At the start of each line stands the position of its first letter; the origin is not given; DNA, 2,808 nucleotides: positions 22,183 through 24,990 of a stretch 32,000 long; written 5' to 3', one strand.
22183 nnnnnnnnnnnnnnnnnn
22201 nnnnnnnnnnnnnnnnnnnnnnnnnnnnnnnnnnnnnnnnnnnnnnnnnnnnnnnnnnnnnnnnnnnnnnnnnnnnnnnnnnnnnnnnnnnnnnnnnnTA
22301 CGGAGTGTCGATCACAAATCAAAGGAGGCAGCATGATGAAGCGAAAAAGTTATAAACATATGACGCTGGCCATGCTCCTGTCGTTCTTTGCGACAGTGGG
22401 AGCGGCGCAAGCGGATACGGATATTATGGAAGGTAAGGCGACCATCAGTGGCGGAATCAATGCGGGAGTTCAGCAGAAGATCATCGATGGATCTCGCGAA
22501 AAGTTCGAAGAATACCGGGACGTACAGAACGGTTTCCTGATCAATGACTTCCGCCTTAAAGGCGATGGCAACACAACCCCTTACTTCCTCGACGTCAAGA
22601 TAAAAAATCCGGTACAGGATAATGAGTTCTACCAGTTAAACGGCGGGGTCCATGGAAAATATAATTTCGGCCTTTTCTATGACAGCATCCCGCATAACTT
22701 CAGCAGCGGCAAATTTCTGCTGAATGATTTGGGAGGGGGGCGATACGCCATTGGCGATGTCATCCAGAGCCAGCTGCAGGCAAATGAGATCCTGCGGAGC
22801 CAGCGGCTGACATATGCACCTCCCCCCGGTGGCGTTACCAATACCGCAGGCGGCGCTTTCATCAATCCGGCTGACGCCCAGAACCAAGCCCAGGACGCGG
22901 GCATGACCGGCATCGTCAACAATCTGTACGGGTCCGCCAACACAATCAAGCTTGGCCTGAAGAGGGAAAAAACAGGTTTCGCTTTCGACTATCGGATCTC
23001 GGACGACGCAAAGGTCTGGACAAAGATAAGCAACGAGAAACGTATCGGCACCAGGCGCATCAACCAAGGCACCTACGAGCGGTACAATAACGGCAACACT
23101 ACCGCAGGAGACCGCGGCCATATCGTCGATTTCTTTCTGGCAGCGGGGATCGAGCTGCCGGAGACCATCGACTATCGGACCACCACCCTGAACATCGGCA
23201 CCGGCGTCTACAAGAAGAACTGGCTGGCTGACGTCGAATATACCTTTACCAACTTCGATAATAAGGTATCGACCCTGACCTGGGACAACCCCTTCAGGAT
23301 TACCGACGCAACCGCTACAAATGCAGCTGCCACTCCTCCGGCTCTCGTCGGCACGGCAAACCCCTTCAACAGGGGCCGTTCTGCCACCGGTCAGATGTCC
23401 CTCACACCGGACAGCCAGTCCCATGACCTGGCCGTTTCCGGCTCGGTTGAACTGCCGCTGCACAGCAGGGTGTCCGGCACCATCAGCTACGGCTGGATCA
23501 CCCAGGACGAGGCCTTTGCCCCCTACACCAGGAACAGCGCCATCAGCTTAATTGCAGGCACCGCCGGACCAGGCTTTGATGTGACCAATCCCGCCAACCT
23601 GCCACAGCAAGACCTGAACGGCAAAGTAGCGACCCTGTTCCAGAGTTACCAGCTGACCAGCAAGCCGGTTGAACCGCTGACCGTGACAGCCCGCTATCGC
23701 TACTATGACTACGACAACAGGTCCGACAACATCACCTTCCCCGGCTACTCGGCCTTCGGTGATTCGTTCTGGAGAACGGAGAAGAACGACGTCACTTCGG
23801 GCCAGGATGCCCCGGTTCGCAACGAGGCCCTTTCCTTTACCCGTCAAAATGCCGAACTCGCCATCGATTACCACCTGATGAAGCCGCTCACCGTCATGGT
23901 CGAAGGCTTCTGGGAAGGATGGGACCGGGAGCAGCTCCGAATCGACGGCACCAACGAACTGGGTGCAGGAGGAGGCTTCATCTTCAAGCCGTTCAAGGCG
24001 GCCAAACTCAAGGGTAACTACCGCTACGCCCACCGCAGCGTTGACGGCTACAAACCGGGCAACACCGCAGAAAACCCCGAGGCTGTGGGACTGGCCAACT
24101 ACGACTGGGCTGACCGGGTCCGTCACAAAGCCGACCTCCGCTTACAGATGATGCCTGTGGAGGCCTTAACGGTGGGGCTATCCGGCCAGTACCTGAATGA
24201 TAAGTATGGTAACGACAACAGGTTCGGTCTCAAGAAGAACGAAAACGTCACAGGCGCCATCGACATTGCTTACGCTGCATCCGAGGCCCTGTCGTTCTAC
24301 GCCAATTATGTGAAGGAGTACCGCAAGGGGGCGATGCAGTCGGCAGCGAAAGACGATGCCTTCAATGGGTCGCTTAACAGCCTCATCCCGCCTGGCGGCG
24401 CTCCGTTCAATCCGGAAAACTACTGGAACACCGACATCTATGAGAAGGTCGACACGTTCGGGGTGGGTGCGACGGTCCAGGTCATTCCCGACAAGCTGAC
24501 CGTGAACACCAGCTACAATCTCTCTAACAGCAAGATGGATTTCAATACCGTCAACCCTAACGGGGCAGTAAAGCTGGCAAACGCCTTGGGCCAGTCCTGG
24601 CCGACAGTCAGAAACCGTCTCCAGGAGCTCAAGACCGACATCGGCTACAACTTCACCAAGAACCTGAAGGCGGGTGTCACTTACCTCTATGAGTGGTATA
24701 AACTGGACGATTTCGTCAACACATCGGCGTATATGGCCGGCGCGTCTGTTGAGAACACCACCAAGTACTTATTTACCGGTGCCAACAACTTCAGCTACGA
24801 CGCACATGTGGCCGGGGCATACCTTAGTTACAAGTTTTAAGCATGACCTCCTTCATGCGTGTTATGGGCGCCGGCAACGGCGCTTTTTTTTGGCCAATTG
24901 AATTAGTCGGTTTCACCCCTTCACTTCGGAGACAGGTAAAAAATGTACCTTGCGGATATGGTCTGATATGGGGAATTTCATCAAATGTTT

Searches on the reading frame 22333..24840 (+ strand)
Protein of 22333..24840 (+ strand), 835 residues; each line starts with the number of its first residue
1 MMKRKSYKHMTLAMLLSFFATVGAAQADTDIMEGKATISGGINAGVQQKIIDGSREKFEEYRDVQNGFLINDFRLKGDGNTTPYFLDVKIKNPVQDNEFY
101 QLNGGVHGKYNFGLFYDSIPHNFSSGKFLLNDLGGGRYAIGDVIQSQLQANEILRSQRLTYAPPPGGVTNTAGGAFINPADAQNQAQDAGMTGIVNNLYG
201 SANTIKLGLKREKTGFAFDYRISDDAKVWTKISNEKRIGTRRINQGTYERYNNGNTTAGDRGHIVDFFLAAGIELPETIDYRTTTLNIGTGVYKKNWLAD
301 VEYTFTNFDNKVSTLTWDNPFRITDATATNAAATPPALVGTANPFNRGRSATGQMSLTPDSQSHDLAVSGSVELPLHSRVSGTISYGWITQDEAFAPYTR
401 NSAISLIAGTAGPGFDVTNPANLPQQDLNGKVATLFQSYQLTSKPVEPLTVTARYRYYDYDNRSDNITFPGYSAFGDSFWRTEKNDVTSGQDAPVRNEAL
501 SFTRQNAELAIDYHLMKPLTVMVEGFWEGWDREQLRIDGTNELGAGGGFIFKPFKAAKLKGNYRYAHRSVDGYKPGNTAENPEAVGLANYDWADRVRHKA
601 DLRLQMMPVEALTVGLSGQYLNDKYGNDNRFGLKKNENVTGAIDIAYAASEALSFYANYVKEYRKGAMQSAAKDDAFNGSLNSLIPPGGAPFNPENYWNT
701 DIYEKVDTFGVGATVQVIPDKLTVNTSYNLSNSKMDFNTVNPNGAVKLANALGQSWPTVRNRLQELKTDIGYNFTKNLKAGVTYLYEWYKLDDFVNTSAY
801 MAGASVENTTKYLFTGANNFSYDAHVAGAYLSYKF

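Call 6: search_protein_families(library=pfam, proteins=[window:22333-24840:+])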
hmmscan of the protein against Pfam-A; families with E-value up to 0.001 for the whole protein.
window:22333-24840:+ (835 aa): 2 families
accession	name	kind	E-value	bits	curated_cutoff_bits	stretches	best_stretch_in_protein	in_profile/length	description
PF11854.14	MtrB_PioB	-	1.1e-173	579.7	23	1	54-835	5-635/635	Putative outer membrane beta-barrel porin, MtrB/PioB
PF09862.15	DUF2089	-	0.00038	20.5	33.4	1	748-772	22-46/47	Domain of unknown function (DUF2089)-HTH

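Call 40: find_related_loci(query=A4, collection=metagenome_contigs, flank=7000)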
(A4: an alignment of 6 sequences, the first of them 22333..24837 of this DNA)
Query A4 (835 aa) in metagenome_contigs; peptide patterns used: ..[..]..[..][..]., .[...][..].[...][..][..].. (x = any residue, [..] = any of these).
396 stretches matched a pattern; 251 encode a relative of the query (tblastn E <= 1e-3); the best 80 are kept; 79 distinct loci.
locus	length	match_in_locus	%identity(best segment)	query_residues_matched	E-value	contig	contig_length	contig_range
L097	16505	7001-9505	98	1-835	0e+0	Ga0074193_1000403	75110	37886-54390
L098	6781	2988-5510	73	1-835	0e+0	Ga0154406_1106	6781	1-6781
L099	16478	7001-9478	70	1-835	0e+0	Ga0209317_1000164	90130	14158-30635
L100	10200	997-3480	70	2-835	0e+0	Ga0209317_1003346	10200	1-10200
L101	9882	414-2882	67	1-835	0e+0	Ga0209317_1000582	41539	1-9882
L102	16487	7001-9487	66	2-835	0e+0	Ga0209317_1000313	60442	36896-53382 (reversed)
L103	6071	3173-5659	67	1-835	0e+0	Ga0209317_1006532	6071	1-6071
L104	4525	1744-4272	65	2-835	0e+0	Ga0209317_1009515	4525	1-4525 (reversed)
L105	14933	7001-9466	69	1-835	0e+0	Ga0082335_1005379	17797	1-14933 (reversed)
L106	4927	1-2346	67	48-835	0e+0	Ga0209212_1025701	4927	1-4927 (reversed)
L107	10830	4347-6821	61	2-835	0e+0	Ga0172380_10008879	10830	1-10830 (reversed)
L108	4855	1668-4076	54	2-835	0e+0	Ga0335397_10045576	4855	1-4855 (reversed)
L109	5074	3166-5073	65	1-644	0e+0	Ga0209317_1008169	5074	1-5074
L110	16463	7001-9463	64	1-835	0e+0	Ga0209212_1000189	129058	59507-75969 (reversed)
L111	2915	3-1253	80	419-835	0e+0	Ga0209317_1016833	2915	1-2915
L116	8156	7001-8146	60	1-404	3e-155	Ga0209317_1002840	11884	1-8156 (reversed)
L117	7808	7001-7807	72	1-262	9e-121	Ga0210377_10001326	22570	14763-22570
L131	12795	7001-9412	27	38-835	7e-58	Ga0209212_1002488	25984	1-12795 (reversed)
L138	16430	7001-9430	26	39-835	6e-54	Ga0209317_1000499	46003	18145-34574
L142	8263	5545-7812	27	38-797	2e-52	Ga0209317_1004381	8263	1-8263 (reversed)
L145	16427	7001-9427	26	38-835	3e-54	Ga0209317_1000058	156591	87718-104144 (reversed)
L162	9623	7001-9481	25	38-835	3e-48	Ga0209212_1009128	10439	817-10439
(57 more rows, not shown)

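Call 51: search_protein_families(library=pfam, proteins=[L102:37-2463:+, L102:3295-4626:+, L102:3343-4770:-, L102:5126-5476:+, L102:5462-5788:-, L105:397-1167:+, L105:1182-1808:+, L105:1850-2806:+, L105:2803-4383:+, L105:4380-5747:+])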
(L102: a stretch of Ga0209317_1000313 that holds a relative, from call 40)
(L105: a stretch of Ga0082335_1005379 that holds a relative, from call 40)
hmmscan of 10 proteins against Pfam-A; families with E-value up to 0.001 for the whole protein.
L102:37-2463:+ (808 aa): 2 families
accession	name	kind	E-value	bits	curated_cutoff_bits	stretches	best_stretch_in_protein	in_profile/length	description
PF02901.20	PFL-like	-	5.9e-219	729.4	24.3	1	23-669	4-647/647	Pyruvate formate lyase-like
PF01228.26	Gly_radical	-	7.1e-29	100.9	22.2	1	686-789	2-106/106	Glycine radical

L102:3295-4626:+ (443 aa): 2 families
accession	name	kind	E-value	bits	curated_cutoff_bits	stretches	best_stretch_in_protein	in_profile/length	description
PF13186.11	SPASM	-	5.9e-12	46.1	21.5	1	328-406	1-67/67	Iron-sulfur cluster-binding domain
PF04055.27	Radical_SAM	-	2.5e-10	41.2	29.5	1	26-161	1-139/166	Radical SAM superfamily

L102:3343-4770:- (475 aa): 0 families

L102:5126-5476:+ (116 aa): 0 families

L102:5462-5788:- (108 aa): 0 families

L105:397-1167:+ (256 aa): 1 family
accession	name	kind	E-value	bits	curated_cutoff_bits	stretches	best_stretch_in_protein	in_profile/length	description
PF03309.20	Pan_kinase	-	1.5e-80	270.3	24.7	1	2-206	1-205/205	Type III pantothenate kinase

L105:1182-1808:+ (208 aa): 2 families
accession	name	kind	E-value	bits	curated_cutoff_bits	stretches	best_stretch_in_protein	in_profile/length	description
PF01121.26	CoaE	-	5.4e-52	176.5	27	1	4-181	3-177/180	Dephospho-CoA kinase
PF13238.12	AAA_18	-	0.00017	22.4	29.4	0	4-153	1-117/128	AAA domain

L105:1850-2806:+ (318 aa): 1 family
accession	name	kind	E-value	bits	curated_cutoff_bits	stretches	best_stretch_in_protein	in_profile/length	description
PF12974.12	Phosphonate-bd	-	5.2e-46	157.4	27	1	49-292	1-242/242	ABC transporter, phosphonate, periplasmic substrate-binding protein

L105:2803-4383:+ (526 aa): 3 families
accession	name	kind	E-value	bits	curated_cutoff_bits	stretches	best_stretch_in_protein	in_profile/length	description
PF02518.31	HATPase_c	-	7.1e-24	84.8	26.4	1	415-518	4-110/111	Histidine kinase-, DNA gyrase B-, and HSP90-like ATPase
PF00672.30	HAMP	-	4.1e-12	46.7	25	1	208-254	2-48/53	HAMP domain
PF00512.31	HisKA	-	1.4e-09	38.3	26.9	1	307-366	4-62/66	His Kinase A (phospho-acceptor) domain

L105:4380-5747:+ (455 aa): 10 families
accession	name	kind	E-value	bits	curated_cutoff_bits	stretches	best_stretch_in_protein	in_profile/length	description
PF00158.32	Sigma54_activat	-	3.9e-71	238.6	20.2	1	142-308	1-167/168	Sigma-54 interaction domain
PF00072.30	Response_reg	-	7.7e-29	100.5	30.2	1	5-113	1-110/111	Response regulator receiver domain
PF25601.1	AAA_lid_14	-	2.1e-25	88.8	27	1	314-389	1-80/87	AAA+ ATPase lid domain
PF14532.12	Sigma54_activ_2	-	2.6e-21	76.7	25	1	143-313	1-138/138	Sigma-54 interaction domain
PF07728.20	AAA_5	-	7e-07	29.8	22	1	166-286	2-124/139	AAA domain (dynein-related subfamily)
PF07724.20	AAA_2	-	2.3e-06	28.2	27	1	165-283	5-123/166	AAA domain (Cdc48 subfamily)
PF00004.35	AAA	-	8.6e-06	26.7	21.2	1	166-286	1-111/131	ATPase family associated with various cellular activities (AAA)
PF02954.25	HTH_8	-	2.8e-05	24.2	22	1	414-444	10-40/42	Bacterial regulatory protein, Fis family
PF01078.27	Mg_chelatase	-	0.00043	20.2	20.3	0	220-265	92-137/207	Magnesium chelatase, subunit ChlI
PF13245.12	AAA_19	-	0.00097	19.8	25.1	0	164-270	12-127/134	AAA domain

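Call 57: search_protein_families(library=ncbifam, proteins=[window:22333-24840:+], max_evalue=0.00001)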
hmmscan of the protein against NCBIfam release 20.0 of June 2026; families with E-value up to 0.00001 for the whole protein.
window:22333-24840:+ (835 aa): 2 families
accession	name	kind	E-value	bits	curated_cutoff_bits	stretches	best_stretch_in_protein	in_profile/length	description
TIGR03509.1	OMP_MtrB_PioB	subfamily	3.5e-85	286.9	240.05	1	53-835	13-662/662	MtrB/PioB family decaheme-associated outer membrane protein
NF041027.1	GSU2204_Se_pt_1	equivalog_domain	2.6e-13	49.6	350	1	278-567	197-448/580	GSU2204 family CXXCH-containing (seleno)protein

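Call 89: search_solved_structures(query=window:22333-24840:+, max_evalue=0.01)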
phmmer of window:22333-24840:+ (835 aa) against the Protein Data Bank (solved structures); distinct sequences matched with E-value up to 0.01: 1.
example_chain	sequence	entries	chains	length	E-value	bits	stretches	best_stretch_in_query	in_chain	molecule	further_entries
6r2q_B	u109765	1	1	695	8.2e-08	34.2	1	134-332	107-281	Uncharacterized protein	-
